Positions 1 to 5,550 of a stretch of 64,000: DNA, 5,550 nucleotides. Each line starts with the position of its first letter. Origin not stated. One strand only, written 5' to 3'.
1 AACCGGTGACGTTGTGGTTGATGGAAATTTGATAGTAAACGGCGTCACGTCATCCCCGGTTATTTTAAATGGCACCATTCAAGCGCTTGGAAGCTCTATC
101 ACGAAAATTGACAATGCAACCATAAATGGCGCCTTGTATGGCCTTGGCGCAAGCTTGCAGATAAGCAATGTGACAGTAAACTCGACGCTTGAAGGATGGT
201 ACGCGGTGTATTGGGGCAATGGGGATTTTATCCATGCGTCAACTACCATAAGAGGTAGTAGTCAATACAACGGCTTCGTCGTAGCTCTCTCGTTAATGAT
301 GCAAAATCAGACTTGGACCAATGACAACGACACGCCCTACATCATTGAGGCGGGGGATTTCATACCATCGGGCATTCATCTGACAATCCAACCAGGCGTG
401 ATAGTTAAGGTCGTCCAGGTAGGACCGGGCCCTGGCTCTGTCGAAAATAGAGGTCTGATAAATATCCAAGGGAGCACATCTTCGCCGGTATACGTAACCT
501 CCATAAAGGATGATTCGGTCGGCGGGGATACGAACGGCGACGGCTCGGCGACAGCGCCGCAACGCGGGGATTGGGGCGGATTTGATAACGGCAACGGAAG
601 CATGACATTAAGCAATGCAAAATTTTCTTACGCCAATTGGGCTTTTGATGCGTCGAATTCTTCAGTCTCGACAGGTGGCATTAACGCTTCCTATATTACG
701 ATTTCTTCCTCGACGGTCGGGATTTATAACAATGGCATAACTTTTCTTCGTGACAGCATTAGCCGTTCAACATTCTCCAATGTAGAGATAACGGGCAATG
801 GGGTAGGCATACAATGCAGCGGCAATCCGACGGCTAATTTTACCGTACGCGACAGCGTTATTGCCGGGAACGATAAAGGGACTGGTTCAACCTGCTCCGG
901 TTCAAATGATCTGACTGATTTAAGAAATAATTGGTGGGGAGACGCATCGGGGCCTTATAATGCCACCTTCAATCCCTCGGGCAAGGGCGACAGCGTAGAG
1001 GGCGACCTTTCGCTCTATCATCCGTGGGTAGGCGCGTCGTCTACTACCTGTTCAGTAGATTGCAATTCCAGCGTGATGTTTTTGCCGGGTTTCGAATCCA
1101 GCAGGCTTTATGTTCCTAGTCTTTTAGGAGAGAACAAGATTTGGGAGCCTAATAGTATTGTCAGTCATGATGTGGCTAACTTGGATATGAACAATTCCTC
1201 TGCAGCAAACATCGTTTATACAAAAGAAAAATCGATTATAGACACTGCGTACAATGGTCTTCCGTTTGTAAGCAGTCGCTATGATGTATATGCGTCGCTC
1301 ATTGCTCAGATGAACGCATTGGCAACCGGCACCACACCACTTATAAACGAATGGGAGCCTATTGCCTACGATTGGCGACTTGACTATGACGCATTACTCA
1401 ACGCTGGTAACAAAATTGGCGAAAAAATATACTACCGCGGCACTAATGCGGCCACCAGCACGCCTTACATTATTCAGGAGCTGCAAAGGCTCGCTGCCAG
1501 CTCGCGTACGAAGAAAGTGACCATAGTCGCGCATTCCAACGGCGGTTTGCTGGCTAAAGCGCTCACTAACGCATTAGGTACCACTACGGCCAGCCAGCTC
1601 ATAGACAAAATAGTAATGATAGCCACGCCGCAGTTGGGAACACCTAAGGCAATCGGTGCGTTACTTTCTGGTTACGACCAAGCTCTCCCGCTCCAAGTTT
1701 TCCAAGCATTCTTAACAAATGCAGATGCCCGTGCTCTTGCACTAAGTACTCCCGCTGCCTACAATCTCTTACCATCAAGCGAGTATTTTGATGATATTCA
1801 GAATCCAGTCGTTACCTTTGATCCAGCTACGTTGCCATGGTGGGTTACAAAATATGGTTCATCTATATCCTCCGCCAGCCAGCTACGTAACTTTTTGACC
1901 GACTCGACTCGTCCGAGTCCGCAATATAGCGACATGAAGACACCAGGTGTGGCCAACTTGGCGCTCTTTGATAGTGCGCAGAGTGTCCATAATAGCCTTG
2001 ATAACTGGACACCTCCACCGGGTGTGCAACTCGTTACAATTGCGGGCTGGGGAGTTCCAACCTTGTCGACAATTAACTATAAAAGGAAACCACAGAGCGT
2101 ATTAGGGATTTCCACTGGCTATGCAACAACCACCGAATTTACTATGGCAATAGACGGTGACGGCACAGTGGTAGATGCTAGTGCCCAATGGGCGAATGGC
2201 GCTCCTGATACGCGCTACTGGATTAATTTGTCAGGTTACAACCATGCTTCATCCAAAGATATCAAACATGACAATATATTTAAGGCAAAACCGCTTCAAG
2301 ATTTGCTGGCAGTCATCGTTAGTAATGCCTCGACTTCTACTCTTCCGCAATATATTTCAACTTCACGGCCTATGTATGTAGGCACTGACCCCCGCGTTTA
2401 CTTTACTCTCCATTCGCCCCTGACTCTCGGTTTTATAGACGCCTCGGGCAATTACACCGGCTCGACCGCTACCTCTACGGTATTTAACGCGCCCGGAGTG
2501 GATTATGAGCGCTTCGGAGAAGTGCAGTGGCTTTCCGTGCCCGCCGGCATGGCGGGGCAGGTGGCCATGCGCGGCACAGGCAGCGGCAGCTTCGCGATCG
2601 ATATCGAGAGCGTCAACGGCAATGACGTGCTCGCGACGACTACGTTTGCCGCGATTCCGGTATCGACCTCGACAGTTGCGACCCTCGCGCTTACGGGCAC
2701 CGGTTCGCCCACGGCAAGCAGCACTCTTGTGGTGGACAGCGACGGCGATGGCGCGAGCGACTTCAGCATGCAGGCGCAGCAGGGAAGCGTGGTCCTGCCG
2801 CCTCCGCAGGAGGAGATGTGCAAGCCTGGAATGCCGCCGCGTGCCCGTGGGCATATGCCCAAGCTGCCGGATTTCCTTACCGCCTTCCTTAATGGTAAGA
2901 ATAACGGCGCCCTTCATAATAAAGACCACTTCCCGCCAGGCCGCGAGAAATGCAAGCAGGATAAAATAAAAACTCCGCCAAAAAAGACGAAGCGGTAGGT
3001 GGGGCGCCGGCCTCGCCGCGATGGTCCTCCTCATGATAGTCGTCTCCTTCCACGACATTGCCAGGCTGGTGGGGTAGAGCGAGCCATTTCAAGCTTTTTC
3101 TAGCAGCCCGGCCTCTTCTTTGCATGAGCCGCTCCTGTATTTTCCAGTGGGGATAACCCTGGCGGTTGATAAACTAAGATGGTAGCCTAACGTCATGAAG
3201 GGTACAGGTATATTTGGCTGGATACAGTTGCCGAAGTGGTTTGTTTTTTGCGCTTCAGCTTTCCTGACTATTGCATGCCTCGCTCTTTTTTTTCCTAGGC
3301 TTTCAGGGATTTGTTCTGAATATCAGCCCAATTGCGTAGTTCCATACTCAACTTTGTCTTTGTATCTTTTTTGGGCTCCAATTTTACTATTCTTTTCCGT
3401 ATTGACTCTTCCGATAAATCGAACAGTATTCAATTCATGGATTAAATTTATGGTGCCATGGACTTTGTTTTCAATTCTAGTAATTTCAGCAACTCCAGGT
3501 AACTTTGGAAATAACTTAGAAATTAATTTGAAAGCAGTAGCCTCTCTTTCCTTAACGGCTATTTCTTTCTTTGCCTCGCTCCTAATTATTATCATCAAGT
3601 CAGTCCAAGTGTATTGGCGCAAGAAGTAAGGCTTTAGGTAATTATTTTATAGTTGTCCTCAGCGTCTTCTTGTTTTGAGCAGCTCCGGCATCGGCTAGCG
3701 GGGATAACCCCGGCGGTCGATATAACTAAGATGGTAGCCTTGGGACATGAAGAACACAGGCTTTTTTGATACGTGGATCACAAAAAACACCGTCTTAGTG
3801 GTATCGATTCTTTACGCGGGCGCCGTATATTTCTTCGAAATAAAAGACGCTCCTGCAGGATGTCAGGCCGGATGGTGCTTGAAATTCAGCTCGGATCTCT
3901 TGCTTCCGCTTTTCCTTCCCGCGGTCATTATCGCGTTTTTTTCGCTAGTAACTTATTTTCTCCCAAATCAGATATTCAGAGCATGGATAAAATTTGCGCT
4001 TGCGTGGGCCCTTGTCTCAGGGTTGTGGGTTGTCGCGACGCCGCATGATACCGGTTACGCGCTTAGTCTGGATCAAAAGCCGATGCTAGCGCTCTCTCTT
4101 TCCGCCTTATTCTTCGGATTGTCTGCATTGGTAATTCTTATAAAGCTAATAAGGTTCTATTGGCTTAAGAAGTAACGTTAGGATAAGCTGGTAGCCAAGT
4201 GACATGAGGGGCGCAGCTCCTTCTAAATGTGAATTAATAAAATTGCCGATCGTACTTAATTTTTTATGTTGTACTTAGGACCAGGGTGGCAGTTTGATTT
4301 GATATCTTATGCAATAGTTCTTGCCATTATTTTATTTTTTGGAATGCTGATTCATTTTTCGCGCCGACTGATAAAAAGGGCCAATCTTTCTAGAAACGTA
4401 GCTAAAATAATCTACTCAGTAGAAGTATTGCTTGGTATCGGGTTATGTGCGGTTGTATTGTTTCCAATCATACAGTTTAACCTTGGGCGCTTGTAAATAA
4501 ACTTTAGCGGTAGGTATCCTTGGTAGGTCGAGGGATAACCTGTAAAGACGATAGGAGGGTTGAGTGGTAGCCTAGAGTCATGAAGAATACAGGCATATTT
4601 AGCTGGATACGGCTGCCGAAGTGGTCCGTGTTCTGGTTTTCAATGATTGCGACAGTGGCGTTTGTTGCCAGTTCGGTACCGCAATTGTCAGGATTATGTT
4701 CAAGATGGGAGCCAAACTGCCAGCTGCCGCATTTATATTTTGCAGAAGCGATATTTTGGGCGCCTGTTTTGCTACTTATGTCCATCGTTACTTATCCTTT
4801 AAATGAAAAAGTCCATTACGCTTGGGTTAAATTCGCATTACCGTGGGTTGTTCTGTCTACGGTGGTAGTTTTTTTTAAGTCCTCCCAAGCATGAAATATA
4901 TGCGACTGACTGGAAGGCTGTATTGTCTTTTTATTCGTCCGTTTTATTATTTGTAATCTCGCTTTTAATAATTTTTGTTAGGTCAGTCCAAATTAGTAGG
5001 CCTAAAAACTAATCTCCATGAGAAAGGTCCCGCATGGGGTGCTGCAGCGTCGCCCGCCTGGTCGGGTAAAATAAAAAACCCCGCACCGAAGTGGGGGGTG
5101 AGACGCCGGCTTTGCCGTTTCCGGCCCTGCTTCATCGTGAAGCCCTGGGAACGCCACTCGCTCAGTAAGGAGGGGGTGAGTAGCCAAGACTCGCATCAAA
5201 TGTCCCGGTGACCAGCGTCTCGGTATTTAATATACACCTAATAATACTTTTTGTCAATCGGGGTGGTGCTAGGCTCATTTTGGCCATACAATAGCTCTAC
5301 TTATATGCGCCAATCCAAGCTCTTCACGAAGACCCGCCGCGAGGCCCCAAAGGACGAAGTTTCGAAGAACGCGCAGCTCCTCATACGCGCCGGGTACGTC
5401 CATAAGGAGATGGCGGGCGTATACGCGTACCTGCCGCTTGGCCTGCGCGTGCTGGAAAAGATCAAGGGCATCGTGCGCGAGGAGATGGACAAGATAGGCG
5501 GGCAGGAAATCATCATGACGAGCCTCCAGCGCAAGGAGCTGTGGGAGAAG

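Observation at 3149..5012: Decaying tandem array of paralogous 4-TM micro-membrane-protein genes, each with a conserved ~45-nt leader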

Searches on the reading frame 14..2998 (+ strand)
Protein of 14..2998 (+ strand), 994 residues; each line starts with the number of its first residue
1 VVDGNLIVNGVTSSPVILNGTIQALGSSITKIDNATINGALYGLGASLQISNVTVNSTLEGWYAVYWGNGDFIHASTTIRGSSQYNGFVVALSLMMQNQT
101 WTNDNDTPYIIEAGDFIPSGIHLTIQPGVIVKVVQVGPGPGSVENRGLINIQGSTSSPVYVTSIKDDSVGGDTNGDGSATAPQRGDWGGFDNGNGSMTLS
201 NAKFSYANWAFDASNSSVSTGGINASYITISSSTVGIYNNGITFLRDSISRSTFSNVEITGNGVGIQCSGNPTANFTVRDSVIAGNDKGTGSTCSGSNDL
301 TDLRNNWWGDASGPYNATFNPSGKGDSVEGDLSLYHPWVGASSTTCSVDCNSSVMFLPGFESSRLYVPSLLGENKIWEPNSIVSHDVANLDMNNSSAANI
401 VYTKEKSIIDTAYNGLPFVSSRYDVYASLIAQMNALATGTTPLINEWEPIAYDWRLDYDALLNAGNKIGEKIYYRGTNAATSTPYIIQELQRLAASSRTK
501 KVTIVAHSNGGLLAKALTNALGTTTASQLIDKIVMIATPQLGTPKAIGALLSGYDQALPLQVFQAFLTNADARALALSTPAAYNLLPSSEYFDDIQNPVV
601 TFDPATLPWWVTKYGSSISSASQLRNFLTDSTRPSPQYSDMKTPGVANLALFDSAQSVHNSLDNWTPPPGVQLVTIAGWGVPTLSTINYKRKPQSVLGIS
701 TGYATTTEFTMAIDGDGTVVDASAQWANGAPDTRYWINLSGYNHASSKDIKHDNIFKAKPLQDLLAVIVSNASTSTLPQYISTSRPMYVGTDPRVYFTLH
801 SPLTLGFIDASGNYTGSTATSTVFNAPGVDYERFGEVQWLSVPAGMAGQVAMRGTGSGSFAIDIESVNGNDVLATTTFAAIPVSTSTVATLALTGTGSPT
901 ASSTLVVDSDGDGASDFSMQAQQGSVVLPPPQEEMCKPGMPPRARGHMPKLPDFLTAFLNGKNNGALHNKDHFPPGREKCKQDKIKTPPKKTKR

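Call 6: search_protein_families(library=pfam, proteins=[window:14-2998:+], max_evalue=1)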
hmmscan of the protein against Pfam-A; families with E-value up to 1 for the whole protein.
window:14-2998:+ (994 aa): 7 families
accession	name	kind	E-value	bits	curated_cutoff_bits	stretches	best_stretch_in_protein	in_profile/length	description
PF02450.21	LCAT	-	8e-15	55.4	21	1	450-727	90-359/392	Lecithin:cholesterol acyltransferase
PF24096.1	DUF7379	-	5.4e-06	26.9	33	1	487-546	58-118/191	Domain of unknown function (DUF7379)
PF07819.20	PGAP1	-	5e-05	23.6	24.3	1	486-545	75-134/233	PGAP1-like alpha/beta domain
PF05990.18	DUF900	-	0.00047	20.1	20.5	1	478-579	72-171/232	Alpha/beta hydrolase of unknown function (DUF900)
PF05057.20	DUF676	-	0.018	14.9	20.3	1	485-543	65-128/217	Putative serine esterase (DUF676)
PF24322.2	Tle3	-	0.033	14.1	27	1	484-539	159-220/321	T6SS Tle3 phospholipase effector domain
PF25598.1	ARM_PUB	-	0.42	10.4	33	1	486-536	21-71/308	Plant U-box protein ARM repeat region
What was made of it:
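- Closest known: Lipase effector and immunity pairs of T6SS. Different: The Tle3 Pfam match is below threshold (14 bits against a cut-off of 27, call 6).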

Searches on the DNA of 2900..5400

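Call 52: search_rna_families(source=window, start=2900, end=5400, threshold=evalue, max_evalue=5, show_alignments=2)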
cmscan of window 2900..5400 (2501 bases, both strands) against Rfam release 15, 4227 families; matches with E-value up to 5: 3.
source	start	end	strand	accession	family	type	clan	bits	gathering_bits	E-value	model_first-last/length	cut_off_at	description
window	5042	5112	-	RF03721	mir-3478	Gene; miRNA;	-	18.6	66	1.3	1-78/78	no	mir-3478 microRNA precursor family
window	5071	5150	-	RF02837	anti-hemB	Gene; sRNA;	-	18.1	49.5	0.45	1-81/81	no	Burkholderia RNA 7 (anti-hemB)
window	4096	4145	-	RF03156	L31-Firmicutes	Cis-reg; leader;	CL00118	16.1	33.3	4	1-32/32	no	L31-Firmicutes ribosomal protein leader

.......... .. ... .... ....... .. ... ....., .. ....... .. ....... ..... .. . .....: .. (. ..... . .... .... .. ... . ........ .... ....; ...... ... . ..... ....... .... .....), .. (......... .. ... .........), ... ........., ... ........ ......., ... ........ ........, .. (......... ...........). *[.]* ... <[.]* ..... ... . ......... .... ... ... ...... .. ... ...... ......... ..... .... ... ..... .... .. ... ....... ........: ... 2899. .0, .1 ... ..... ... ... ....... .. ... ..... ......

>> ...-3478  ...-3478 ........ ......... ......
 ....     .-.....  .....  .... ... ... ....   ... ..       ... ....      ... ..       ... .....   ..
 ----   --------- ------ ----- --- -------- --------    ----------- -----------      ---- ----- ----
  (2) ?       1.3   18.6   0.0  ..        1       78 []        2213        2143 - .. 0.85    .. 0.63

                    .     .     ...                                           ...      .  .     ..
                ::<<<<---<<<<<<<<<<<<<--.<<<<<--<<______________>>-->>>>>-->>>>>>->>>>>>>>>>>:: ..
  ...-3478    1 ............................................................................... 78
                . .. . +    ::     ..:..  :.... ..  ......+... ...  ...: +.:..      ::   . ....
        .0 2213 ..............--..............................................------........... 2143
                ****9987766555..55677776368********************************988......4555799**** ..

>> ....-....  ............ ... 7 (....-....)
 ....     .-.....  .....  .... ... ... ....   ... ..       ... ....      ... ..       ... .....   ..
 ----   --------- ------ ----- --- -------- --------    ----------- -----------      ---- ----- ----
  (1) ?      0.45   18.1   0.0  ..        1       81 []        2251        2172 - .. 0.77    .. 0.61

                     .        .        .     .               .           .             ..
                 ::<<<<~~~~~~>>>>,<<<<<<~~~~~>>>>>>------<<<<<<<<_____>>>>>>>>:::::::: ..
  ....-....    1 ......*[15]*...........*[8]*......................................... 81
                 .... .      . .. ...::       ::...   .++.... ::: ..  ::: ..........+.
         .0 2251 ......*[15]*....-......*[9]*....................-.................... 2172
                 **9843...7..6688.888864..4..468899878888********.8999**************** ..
